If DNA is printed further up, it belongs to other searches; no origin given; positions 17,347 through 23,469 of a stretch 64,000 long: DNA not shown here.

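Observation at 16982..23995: IgA1-protease/ZmpB-type giant metalloprotease on a mini-island bracketed by two IS3 remnants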

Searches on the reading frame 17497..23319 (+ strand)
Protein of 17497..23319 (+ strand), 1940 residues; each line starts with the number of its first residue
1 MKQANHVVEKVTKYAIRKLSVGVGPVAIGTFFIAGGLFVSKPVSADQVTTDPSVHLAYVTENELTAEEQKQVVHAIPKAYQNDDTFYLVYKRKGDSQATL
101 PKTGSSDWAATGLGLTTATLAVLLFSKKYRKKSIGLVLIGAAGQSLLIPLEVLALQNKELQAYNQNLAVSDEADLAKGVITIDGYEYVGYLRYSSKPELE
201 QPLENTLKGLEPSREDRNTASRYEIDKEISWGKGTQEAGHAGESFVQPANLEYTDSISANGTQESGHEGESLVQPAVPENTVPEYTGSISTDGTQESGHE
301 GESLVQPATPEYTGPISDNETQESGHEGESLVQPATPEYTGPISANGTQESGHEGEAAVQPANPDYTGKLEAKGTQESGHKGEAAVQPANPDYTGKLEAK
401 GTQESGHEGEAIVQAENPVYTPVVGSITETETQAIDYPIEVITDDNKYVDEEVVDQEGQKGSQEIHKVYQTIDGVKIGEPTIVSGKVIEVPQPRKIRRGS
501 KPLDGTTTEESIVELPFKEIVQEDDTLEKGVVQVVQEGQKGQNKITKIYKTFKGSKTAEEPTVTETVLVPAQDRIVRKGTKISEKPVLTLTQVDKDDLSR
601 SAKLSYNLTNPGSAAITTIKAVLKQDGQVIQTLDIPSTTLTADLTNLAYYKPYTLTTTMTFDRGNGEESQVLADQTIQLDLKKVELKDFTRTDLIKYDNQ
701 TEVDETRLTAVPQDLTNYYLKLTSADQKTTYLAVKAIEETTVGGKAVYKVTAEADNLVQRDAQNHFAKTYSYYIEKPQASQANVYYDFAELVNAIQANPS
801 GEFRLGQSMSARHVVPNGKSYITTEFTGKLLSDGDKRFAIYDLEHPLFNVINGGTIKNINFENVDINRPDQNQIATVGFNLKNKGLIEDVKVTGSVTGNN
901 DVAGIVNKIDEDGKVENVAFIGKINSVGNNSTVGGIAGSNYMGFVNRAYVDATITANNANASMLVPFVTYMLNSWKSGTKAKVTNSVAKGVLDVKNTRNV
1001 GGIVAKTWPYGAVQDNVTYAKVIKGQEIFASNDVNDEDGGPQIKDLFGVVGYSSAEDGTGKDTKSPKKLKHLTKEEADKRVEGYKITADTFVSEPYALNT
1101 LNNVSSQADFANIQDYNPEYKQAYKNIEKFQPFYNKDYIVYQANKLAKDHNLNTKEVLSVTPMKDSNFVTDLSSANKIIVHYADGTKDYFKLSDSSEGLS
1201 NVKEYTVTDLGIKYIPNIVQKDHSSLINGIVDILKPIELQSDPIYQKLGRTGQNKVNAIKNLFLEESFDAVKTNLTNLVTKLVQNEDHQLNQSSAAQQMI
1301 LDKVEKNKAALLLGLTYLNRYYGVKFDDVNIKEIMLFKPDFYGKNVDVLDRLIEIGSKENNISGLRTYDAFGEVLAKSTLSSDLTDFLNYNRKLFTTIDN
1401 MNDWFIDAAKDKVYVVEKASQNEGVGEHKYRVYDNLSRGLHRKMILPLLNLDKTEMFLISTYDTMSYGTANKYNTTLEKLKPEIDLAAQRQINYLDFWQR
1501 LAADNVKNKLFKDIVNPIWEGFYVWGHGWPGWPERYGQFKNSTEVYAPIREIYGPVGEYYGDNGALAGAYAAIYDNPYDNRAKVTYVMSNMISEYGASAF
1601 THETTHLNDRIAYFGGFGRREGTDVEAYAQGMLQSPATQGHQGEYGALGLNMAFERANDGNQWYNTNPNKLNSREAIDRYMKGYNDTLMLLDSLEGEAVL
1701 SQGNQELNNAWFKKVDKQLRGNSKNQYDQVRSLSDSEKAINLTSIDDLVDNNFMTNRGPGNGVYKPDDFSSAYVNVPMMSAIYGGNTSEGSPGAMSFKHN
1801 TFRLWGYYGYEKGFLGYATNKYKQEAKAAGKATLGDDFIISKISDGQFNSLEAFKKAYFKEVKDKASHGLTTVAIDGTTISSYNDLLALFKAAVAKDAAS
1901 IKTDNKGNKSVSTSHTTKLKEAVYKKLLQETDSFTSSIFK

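Call 3: search_protein_families(library=pfam, proteins=[window:17497-23316:+], max_evalue=0.01)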
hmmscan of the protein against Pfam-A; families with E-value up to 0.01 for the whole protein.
window:17497-23316:+ (1940 aa): 4 families
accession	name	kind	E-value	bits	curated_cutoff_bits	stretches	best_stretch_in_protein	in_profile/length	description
PF07580.19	Peptidase_M26_C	-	2.4e-205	684.6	22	1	1201-1939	1-792/792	M26 IgA1-specific Metallo-endopeptidase C-terminal region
PF05342.19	Peptidase_M26_N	-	5.9e-85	284.9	27.7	1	646-894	1-250/250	M26 IgA1-specific Metallo-endopeptidase N-terminal region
PF07501.17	G5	-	9.1e-24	83.9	23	2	428-501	3-75/75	G5 domain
PF04650.22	YSIRK_signal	-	4.8e-06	26.7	20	1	9-33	1-25/26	YSIRK type signal peptide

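Call 4: search_protein_families(library=ncbifam, proteins=[window:17497-23316:+], max_evalue=0.01)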
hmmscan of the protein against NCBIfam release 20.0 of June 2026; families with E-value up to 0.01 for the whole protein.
window:17497-23316:+ (1940 aa): 6 families
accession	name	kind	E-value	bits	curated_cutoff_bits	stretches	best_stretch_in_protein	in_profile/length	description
NF046019.1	ZmpB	exception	0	1842.4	3000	2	575-1940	603-1969/1969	zinc metalloprotease B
NF046024.1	ZmpD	exception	0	1475.6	3000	2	533-1940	391-1809/1812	zinc metalloprotease D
NF046021.1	ZmpC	exception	1.2e-255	851.9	3000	3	512-1940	752-2181/2181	zinc metalloprotease C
NF046017.1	ZmpA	exception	3.5e-183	611.5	3000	2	269-1940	450-2049/2052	zinc metalloprotease A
TIGR01168.1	YSIRK_signal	domain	1.3e-06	28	20.2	1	8-35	6-33/40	YSIRK-type signal peptide-containing protein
TIGR01167.1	LPXTG_anchor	domain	0.0012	19.4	15.9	1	99-131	1-33/34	LPXTG cell wall anchor domain-containing protein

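Call 13: find_encoding_contigs(protein=window:17497-23319:+, flank=8000, max_places=10)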
Protein window:17497-23319:+ (1940 aa): 3 contigs read that carry it; 1 place shown.
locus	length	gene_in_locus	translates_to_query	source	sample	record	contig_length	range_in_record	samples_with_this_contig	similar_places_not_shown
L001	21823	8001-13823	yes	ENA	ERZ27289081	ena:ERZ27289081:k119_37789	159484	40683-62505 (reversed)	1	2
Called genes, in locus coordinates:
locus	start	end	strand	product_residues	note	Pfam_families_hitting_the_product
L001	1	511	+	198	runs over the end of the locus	-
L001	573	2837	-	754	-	PF04262:Glu_cys_ligase, PF18419:ATP-grasp_6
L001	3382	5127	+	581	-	PF00664:ABC_membrane, PF00005:ABC_tran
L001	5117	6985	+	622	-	PF00664:ABC_membrane, PF00005:ABC_tran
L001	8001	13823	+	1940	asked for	PF04650:YSIRK_signal (weak), PF07501:G5, PF05342:Peptidase_M26_N, PF07580:Peptidase_M26_C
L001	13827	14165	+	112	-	PF13276:HTH_21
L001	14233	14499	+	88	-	PF13683:rve_3, PF13333:rve_2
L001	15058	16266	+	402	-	PF00149:Metallophos, PF12850:Metallophos_2 (weak)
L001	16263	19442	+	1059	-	PF13476:AAA_23 (faint), PF13555:AAA_29 (weak), PF13558:SbcC_Walker_B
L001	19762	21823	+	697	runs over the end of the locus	PF00535:Glycos_transf_2, PF10111:Glyco_tranf_2_2, PF13641:Glyco_tranf_2_3, PF01501:Glyco_transf_8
